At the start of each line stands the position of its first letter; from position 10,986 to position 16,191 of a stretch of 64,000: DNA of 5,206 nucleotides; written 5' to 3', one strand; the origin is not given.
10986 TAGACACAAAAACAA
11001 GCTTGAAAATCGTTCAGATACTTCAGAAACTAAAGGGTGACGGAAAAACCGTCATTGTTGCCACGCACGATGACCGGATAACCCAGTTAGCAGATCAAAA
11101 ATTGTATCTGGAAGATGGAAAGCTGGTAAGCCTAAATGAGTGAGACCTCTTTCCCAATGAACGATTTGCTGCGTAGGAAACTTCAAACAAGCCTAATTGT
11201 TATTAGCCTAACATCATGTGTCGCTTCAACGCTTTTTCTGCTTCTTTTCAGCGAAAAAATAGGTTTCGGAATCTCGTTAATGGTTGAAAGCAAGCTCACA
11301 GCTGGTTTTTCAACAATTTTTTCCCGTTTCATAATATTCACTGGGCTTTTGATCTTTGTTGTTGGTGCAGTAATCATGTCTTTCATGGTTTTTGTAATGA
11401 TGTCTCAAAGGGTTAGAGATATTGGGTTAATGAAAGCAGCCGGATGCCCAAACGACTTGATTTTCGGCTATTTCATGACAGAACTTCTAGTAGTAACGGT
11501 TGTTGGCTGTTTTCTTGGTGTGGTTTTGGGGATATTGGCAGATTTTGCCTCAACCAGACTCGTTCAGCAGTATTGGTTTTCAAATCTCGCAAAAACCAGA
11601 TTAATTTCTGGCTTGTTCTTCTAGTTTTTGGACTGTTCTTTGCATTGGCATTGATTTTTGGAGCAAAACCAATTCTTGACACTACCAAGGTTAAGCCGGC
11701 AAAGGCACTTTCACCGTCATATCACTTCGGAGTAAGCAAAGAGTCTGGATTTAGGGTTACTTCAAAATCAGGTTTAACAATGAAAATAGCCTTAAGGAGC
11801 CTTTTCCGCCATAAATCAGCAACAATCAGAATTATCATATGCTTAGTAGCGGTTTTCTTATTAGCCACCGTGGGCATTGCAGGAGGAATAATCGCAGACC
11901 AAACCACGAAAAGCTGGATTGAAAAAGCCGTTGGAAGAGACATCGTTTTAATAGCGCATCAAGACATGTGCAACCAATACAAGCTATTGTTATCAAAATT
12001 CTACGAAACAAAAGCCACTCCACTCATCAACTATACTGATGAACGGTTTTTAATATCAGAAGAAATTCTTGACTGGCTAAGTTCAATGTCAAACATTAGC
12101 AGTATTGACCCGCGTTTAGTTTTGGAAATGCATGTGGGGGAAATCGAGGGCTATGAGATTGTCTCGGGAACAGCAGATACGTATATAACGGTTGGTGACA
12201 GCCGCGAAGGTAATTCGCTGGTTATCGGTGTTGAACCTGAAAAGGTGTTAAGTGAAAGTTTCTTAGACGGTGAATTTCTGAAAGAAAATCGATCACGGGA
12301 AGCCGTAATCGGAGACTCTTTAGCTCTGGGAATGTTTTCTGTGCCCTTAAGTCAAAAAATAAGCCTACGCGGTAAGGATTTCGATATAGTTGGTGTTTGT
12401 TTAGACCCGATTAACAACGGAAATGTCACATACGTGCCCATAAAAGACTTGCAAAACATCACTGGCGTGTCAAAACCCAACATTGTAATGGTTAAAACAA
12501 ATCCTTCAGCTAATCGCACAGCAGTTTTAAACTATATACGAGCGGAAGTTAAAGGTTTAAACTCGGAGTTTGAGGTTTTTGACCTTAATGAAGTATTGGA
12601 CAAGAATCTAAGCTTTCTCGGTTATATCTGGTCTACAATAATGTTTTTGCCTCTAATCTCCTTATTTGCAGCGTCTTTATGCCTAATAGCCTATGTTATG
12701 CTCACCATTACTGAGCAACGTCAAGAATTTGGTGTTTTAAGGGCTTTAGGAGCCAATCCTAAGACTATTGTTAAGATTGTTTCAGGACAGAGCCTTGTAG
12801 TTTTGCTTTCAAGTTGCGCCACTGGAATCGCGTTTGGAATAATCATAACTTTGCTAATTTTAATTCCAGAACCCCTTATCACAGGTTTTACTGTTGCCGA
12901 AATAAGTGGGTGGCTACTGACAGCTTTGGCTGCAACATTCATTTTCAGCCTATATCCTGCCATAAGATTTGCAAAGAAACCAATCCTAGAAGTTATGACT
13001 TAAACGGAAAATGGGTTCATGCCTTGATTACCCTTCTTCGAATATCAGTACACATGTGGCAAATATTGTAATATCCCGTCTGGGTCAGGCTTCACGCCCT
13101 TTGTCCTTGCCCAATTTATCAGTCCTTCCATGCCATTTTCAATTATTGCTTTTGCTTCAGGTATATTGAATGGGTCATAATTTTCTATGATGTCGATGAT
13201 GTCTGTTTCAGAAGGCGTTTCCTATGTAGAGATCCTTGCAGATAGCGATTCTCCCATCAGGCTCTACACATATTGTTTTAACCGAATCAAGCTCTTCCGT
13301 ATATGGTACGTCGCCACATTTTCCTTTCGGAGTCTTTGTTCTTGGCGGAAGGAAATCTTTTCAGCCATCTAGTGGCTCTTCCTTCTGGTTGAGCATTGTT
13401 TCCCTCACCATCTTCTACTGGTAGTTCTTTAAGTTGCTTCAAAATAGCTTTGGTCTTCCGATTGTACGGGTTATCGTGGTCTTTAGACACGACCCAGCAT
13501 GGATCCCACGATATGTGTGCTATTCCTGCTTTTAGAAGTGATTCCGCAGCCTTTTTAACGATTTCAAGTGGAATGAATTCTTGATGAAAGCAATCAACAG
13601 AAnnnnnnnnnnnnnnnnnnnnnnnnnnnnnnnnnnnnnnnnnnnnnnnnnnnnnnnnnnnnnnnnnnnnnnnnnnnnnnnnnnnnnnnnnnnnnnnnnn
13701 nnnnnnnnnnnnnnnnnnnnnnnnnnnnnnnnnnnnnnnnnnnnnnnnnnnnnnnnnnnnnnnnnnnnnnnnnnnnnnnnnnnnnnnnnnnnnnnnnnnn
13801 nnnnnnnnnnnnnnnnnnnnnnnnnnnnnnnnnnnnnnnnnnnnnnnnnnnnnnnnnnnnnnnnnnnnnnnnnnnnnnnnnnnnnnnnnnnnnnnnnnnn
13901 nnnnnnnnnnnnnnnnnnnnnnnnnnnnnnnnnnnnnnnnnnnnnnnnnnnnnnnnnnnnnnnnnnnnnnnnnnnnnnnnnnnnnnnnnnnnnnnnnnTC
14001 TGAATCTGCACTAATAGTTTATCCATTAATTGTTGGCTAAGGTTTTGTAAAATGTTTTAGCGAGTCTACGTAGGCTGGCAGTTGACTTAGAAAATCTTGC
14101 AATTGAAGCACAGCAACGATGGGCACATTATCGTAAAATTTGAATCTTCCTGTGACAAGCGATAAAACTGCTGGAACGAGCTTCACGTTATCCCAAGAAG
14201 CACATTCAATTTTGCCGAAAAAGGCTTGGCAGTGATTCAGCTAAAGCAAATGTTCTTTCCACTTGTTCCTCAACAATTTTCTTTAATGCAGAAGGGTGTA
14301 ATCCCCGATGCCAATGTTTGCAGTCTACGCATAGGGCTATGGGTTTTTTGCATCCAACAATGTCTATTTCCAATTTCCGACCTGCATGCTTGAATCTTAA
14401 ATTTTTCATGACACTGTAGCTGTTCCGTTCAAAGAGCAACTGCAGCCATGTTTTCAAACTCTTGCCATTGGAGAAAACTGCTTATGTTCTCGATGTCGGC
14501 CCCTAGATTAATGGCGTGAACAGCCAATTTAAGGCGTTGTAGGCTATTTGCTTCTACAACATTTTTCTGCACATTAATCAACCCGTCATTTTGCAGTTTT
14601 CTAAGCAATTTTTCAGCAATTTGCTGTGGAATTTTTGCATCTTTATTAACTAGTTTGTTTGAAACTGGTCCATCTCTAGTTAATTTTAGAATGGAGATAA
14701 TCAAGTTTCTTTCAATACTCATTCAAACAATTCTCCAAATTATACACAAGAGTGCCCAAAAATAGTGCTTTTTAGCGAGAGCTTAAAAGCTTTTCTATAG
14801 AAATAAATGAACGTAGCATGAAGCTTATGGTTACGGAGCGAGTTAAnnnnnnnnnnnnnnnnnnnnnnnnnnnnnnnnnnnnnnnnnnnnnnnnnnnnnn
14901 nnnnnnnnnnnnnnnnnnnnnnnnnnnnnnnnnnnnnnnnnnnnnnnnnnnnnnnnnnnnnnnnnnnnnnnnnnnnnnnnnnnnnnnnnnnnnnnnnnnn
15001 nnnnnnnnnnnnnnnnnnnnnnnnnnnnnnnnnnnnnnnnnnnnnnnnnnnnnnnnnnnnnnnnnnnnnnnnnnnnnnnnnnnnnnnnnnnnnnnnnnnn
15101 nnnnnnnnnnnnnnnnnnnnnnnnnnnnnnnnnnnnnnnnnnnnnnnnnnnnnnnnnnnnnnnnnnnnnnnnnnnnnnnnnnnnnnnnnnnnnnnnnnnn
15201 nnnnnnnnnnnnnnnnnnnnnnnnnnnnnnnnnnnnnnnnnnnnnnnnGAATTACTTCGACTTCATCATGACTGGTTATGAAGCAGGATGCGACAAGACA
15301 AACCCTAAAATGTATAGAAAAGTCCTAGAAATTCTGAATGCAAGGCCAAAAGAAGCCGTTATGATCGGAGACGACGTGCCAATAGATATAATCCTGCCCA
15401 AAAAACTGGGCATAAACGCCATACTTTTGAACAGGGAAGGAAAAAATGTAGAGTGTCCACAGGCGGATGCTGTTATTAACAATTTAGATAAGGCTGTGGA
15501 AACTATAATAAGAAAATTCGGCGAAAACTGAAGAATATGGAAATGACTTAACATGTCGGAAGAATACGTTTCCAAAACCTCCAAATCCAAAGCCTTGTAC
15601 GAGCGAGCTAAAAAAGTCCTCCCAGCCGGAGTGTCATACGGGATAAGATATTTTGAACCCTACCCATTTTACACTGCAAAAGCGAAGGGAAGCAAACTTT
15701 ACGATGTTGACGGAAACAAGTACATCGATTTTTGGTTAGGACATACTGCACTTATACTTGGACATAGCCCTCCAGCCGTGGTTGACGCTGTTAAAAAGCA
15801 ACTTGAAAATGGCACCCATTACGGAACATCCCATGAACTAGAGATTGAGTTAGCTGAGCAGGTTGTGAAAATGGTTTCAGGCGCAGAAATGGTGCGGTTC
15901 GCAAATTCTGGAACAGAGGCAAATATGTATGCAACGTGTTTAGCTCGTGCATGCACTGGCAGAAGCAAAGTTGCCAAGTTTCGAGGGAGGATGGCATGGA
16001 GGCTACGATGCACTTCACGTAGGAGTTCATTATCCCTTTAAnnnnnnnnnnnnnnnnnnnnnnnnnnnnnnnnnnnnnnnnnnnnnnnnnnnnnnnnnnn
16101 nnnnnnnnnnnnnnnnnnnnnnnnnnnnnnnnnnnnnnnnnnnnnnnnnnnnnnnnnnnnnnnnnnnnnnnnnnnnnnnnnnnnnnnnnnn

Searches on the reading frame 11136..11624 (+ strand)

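Call 80: search_protein_families(library=pfam, proteins=[window:11136-11624:+], max_evalue=0.001)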
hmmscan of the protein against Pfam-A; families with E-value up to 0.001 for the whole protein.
window:11136-11624:+ (162 aa): 1 family
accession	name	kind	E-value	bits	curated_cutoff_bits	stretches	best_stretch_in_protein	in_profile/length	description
PF02687.27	FtsX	-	7.8e-11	42.5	25.5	1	68-139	2-73/120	FtsX-like permease C-terminal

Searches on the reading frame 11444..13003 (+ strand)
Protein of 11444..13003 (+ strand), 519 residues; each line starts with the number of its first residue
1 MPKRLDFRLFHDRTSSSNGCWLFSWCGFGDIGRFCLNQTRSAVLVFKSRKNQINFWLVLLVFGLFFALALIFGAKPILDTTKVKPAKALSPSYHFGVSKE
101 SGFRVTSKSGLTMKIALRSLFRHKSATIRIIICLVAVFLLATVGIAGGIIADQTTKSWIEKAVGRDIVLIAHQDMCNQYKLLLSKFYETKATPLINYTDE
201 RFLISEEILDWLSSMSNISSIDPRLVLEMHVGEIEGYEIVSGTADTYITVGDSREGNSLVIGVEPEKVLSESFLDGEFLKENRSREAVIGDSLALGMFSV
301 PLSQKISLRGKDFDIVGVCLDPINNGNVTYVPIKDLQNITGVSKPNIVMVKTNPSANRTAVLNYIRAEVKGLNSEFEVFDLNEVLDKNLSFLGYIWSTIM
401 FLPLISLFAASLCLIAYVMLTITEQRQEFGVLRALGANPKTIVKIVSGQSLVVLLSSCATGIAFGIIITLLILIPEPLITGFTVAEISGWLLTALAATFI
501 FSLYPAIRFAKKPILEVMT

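Call 82: search_protein_families(library=pfam, proteins=[window:11444-13003:+], max_evalue=0.001)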
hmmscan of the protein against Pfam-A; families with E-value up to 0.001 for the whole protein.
window:11444-13003:+ (519 aa): 2 families
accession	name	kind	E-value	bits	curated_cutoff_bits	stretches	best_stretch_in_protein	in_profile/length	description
PF02687.27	FtsX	-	1.5e-16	60.9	25.5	1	400-514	1-120/120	FtsX-like permease C-terminal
PF12704.14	MacB_PCD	-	2.6e-11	44.7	27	1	222-367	55-206/207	MacB-like periplasmic core domain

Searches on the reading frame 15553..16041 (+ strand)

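Call 81: search_protein_families(library=pfam, proteins=[window:15553-16041:+], max_evalue=0.001)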
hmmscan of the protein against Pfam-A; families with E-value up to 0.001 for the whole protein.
window:15553-16041:+ (162 aa): 1 family
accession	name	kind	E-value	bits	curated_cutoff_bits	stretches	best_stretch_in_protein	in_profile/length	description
PF00202.27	Aminotran_3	-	4.4e-23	82.1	30.5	1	38-145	10-125/403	Aminotransferase class-III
